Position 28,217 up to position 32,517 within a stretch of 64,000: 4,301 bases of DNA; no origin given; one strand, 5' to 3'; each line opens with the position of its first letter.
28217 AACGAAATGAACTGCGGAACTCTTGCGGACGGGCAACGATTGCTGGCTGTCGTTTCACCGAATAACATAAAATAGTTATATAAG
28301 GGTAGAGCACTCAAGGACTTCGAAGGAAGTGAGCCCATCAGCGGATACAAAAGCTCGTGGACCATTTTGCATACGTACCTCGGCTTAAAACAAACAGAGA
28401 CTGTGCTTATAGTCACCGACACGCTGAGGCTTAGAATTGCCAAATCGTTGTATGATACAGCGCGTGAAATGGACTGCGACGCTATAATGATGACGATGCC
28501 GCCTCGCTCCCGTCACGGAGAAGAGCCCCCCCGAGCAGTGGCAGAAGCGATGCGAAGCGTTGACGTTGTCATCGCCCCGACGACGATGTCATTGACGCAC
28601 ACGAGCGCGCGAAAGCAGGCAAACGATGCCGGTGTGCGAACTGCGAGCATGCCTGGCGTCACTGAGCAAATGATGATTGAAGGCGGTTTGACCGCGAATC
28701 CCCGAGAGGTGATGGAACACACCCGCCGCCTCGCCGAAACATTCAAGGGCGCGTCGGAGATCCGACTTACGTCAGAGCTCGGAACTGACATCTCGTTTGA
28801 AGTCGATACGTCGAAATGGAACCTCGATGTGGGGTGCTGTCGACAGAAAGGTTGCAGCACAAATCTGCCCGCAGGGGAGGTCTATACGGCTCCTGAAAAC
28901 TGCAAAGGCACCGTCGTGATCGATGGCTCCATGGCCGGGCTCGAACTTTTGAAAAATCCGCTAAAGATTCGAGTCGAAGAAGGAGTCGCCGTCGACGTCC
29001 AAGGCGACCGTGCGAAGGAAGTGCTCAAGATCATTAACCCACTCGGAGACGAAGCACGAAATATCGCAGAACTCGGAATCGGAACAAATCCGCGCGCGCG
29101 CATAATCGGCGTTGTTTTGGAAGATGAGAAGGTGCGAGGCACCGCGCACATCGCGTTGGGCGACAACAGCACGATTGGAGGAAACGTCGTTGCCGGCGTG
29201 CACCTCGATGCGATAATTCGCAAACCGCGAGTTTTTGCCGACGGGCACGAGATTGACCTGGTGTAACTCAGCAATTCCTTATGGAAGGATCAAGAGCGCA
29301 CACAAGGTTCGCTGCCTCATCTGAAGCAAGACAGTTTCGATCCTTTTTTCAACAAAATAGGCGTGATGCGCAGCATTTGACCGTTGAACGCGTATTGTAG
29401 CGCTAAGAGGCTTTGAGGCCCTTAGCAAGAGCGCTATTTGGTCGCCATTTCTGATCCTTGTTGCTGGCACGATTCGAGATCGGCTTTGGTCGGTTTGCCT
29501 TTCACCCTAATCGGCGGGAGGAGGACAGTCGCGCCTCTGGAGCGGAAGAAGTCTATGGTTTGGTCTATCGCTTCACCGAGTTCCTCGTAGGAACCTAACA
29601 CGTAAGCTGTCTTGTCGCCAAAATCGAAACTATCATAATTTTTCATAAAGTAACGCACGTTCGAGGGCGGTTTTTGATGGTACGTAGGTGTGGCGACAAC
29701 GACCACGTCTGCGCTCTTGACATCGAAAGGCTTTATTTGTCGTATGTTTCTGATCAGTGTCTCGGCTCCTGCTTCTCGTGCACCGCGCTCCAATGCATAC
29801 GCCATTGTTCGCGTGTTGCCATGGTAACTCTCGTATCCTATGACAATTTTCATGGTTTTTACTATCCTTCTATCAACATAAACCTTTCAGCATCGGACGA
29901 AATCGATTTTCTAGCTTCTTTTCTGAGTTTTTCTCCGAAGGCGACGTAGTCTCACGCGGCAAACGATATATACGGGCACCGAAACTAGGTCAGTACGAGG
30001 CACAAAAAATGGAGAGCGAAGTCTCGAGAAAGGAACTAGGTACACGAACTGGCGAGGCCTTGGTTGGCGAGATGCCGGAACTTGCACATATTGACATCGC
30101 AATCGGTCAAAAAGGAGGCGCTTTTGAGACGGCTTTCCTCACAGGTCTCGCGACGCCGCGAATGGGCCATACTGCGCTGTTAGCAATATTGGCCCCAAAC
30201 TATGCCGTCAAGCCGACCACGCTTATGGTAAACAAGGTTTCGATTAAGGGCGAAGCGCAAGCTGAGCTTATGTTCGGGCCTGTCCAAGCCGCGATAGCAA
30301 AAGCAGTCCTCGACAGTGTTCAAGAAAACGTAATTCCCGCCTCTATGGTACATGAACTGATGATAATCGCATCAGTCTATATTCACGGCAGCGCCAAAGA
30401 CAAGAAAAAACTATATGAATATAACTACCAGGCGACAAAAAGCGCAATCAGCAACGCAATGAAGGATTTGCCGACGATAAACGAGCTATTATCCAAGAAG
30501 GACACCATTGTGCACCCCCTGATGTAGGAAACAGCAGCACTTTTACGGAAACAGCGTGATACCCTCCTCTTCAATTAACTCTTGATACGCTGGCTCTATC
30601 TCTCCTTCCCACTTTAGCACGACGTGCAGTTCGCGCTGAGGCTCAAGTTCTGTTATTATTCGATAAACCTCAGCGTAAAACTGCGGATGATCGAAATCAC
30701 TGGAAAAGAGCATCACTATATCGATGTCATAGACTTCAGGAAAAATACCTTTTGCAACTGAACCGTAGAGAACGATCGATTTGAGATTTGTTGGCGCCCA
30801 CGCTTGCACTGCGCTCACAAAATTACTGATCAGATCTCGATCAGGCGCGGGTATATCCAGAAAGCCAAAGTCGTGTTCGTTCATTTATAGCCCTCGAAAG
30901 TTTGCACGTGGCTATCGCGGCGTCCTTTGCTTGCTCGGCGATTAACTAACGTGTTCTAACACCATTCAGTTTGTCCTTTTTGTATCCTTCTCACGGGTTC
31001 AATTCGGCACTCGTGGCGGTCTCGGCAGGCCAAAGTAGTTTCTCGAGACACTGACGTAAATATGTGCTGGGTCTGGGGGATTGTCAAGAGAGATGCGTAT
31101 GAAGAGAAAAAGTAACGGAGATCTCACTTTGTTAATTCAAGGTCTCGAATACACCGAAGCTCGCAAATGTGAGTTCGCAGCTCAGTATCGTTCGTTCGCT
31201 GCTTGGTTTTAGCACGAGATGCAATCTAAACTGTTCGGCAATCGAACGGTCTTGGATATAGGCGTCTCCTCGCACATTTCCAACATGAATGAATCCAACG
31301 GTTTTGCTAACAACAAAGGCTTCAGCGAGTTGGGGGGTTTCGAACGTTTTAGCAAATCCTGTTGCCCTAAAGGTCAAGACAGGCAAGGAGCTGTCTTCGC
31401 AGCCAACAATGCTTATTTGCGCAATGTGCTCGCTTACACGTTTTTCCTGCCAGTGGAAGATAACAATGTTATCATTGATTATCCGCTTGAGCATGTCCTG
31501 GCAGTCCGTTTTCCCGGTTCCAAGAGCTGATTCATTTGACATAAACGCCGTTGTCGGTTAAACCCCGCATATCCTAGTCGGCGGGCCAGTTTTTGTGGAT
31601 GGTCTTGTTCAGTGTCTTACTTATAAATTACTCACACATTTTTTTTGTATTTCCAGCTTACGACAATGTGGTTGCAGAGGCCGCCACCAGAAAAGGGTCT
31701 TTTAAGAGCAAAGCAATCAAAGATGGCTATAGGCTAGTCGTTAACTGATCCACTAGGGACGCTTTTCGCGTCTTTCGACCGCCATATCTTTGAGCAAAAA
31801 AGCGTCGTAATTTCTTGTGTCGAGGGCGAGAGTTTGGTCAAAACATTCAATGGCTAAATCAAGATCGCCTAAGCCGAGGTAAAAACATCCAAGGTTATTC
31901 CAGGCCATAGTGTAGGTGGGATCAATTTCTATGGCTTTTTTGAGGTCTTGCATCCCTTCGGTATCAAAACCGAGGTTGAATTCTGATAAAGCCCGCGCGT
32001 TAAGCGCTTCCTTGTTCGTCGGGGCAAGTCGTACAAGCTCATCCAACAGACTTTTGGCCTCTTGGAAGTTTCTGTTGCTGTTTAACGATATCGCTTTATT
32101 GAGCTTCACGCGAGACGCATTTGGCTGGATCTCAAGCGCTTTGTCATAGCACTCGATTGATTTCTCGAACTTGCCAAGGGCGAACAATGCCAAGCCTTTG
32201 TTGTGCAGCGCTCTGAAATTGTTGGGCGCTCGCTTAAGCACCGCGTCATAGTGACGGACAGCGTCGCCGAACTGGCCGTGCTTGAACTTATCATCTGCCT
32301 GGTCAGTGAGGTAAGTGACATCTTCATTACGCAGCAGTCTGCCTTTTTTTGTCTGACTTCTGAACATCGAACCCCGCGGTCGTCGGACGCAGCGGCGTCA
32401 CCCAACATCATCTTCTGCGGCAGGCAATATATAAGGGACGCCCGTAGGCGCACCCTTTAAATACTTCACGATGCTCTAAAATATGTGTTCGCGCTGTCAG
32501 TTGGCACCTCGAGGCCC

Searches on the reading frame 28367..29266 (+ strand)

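Call 52: search_protein_families(library=pfam, proteins=[window:28367-29266:+], max_evalue=0.00001)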
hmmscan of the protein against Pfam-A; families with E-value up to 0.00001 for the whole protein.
window:28367-29266:+ (299 aa): 1 family
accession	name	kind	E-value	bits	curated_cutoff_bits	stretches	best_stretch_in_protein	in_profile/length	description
PF02073.20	Peptidase_M29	-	2.3e-12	46.9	27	1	128-267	203-349/406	Thermophilic metalloprotease (M29)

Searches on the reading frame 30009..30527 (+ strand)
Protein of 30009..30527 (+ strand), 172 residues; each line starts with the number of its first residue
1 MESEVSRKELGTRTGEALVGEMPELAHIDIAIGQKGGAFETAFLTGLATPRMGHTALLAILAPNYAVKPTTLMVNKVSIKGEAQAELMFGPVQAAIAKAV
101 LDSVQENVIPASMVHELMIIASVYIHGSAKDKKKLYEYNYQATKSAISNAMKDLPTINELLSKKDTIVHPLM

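Call 52: search_protein_families(library=pfam, proteins=[window:30009-30527:+], max_evalue=0.00001)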
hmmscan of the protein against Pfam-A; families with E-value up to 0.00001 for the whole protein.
window:30009-30527:+ (172 aa): 1 family
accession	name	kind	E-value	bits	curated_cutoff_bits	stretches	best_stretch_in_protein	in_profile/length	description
PF08714.17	Fae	-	8.7e-65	218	27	1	14-172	1-159/159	Formaldehyde-activating enzyme (Fae)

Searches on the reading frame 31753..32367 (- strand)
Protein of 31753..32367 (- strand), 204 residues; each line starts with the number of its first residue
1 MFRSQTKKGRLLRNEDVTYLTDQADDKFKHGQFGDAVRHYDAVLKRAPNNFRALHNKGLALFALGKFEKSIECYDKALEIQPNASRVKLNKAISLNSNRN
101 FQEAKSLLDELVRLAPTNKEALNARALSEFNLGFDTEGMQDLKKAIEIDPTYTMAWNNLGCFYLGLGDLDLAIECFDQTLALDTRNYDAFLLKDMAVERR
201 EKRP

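Call 52: search_protein_families(library=pfam, proteins=[window:31753-32367:-], max_evalue=0.00001)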
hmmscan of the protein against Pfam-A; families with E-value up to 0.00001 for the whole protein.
window:31753-32367:- (204 aa): 17 families
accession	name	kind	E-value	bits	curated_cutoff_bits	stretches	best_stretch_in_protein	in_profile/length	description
PF07719.23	TPR_2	-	1.1e-30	103.6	27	2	52-83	2-33/34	Tetratricopeptide repeat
PF00515.34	TPR_1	-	1.3e-29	101.2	27.8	2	52-83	2-33/34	Tetratricopeptide repeat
PF13181.12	TPR_8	-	6.3e-24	82.5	25.7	1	52-83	2-33/34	Tetratricopeptide repeat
PF13432.12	TPR_16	-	2.1e-23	82.8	32.7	1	22-84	2-64/65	Tetratricopeptide repeat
PF13431.12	TPR_17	-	1.5e-21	75.3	24.4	1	143-174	3-34/34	Tetratricopeptide repeat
PF13414.12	TPR_11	-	3.1e-21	75.2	26.8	1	58-83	1-26/42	TPR repeat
PF13428.12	TPR_14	-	1.8e-18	65.6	23.5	0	52-92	2-42/44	Tetratricopeptide repeat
PF14559.12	TPR_19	-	1.5e-17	64.1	25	1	29-88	3-62/68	Tetratricopeptide repeat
PF13424.12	TPR_12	-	2.3e-17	63.4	30.1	0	52-81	4-33/77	Tetratricopeptide repeat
PF23914.1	TPR_CcmH_CycH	-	1.2e-12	48.4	42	1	57-133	56-135/158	Cytochrome c-type biogenesis protein H TPR domain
PF13371.12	TPR_9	-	2.6e-12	47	35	0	32-87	10-65/73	Tetratricopeptide repeat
PF13374.12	TPR_10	-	4.7e-11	42.8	27.5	0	53-80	4-31/42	Tetratricopeptide repeat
PF13174.12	TPR_6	-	5.2e-10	39.7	26.3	0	53-83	2-32/33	Tetratricopeptide repeat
PF13176.12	TPR_7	-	3e-09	36.7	27.9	0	155-183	1-29/36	Tetratricopeptide repeat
PF24575.1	TPR_Slam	-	3.5e-07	31.1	35.2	0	58-106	54-102/104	Surface lipoprotein assembly modifier, N-terminal TPR repeats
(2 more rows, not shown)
